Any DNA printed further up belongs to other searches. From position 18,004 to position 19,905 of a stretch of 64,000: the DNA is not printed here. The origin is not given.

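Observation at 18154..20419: Divergent, start-overlapping Elp3 + Trm9 gene pair: a eukaryote/archaea-style (m)cm5U34 tRNA wobble pathway in a bacterial genome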

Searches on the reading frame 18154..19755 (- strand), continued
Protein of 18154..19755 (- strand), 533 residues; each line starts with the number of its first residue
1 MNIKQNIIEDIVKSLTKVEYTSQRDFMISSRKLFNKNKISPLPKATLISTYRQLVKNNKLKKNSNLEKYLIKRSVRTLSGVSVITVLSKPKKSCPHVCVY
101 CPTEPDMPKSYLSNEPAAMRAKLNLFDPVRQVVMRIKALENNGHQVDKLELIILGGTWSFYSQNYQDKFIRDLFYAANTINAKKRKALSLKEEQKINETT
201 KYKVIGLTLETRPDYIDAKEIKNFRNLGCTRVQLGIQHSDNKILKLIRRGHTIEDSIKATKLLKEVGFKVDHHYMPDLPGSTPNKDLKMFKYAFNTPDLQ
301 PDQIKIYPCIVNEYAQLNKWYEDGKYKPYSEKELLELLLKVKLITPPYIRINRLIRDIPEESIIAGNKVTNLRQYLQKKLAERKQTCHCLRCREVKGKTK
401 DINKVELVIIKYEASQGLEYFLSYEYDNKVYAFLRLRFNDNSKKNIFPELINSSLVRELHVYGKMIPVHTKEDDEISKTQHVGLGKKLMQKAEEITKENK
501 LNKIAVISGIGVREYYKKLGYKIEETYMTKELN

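Call 62: search_solved_structures(query=window:18154-19755:-, max_evalue=1e-50, show_alignments=4)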
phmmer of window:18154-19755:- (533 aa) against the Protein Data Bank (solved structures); distinct sequences matched with E-value up to 1e-50: 9.
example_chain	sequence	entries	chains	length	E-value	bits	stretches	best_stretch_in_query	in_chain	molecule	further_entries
6iaz_A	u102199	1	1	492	1.9e-117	396.2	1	66-532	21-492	Histone acetyltransferase, ELP3 family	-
6iad_A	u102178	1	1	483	2.6e-117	395.7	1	69-532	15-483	Histone acetyltransferase, ELP3 family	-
6ia8_A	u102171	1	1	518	4.1e-117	395.1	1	66-532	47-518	Histone acetyltransferase, ELP3 family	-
5l7j_A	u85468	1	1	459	2e-106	359.8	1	72-532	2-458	ELP3 family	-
5l7l_A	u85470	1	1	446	1.8e-98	333.5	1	72-532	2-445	ELP3 family, ELP3 family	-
6ia6_A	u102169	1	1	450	5.6e-98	332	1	71-532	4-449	ELP3 family, ELP3 family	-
6qk7_C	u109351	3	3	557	8.2e-90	305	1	70-531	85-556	Elongator complex protein 3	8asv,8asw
8ptx_C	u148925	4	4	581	1.4e-89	304.3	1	70-532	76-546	Elongator complex protein 3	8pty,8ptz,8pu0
8avg_C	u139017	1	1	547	2.2e-88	300.3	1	71-532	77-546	Elongator complex protein 3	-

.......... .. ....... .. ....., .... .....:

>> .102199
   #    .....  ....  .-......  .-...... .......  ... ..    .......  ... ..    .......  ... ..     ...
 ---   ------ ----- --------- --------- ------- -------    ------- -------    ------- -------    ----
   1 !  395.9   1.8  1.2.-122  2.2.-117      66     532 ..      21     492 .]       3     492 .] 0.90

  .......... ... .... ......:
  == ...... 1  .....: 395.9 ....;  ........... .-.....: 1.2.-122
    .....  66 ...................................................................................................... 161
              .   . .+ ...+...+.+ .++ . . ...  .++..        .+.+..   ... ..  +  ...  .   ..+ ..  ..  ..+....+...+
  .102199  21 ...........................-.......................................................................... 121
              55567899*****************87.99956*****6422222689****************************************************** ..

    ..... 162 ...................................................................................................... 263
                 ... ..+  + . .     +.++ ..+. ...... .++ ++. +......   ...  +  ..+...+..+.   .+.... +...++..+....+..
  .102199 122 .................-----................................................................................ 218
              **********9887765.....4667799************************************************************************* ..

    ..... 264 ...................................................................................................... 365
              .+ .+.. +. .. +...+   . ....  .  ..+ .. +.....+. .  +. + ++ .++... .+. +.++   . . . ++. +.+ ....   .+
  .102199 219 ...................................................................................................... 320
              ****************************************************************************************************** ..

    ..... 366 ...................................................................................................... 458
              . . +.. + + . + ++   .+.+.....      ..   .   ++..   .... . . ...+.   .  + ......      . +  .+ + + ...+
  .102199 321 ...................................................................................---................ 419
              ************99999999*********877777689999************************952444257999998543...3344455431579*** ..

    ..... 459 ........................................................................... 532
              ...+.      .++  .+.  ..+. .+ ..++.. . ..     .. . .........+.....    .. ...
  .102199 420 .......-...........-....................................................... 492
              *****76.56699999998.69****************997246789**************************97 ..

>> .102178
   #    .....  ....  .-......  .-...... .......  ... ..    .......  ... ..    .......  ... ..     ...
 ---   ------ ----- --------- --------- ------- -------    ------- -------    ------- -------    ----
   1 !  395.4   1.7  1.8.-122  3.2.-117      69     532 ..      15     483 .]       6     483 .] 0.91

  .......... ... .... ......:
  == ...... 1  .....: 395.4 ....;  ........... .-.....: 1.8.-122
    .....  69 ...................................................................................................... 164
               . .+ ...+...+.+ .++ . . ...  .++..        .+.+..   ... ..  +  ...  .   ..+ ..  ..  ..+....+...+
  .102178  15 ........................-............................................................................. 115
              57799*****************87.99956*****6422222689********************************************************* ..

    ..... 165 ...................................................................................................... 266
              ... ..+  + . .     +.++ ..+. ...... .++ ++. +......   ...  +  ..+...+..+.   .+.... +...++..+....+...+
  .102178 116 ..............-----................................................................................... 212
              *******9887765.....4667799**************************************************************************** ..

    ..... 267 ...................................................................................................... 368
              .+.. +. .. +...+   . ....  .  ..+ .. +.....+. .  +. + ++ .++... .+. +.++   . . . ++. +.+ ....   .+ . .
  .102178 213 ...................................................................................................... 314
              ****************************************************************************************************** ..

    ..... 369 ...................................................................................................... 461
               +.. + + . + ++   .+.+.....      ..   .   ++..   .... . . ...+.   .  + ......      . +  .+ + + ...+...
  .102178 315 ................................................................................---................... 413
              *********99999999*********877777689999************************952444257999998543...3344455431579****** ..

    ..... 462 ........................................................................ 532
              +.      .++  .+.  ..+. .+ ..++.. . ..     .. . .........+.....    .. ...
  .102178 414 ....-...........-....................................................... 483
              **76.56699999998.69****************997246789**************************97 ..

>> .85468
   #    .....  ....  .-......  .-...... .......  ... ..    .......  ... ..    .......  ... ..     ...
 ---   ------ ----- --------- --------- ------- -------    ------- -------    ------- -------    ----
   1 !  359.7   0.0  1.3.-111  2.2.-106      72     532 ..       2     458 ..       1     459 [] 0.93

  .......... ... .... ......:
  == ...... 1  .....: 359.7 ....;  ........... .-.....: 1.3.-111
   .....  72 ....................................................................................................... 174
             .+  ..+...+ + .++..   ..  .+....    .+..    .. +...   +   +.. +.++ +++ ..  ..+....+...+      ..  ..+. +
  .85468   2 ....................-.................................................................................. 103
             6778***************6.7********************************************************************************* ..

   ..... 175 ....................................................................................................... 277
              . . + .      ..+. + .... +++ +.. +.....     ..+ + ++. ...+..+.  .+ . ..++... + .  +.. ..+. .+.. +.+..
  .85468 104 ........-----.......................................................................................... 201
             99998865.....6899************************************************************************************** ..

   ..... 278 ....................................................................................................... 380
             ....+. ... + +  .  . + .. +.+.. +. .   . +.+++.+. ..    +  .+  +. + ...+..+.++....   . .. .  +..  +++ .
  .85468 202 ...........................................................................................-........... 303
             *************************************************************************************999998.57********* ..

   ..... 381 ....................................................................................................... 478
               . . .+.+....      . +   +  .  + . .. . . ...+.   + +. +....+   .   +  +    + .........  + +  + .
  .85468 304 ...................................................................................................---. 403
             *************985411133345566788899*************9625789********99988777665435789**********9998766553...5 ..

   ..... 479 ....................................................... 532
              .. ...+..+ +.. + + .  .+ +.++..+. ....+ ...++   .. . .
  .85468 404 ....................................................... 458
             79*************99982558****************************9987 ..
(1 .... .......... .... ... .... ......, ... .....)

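Call 72: find_related_loci(query=A3, collection=metagenome_contigs, flank=3500)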
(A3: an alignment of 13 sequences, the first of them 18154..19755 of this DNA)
Query A3 (533 aa) in metagenome_contigs; peptide patterns used: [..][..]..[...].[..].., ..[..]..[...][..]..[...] (x = any residue, [..] = any of these).
600 stretches matched a pattern (row limit reached: there are more); 594 encode a relative of the query (tblastn E <= 1e-3); the best 80 are kept; 80 distinct loci.
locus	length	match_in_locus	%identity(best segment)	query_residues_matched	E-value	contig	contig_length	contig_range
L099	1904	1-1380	70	76-532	0e+0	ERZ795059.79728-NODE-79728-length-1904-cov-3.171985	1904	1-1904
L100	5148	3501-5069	54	6-532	0e+0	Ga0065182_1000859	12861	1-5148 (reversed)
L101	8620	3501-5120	54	1-528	0e+0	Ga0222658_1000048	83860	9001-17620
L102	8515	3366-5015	49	4-532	1e-169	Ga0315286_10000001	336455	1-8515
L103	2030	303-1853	50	7-532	0e+0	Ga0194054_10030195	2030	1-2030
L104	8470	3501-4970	49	39-532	2e-165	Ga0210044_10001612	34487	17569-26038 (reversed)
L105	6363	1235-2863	49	4-530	2e-164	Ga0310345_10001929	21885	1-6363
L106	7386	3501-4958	48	39-528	3e-161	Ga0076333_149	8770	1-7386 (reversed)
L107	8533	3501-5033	48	1-532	4e-161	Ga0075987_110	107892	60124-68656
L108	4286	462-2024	51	4-533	8e-166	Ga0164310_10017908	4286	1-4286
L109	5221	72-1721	47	3-532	5e-160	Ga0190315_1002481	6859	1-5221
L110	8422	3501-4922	49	42-530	1e-156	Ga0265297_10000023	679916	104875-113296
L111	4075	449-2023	47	2-532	1e-159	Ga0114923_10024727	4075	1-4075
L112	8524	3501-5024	48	22-532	3e-153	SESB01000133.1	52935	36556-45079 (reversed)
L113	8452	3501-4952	51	47-533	2e-153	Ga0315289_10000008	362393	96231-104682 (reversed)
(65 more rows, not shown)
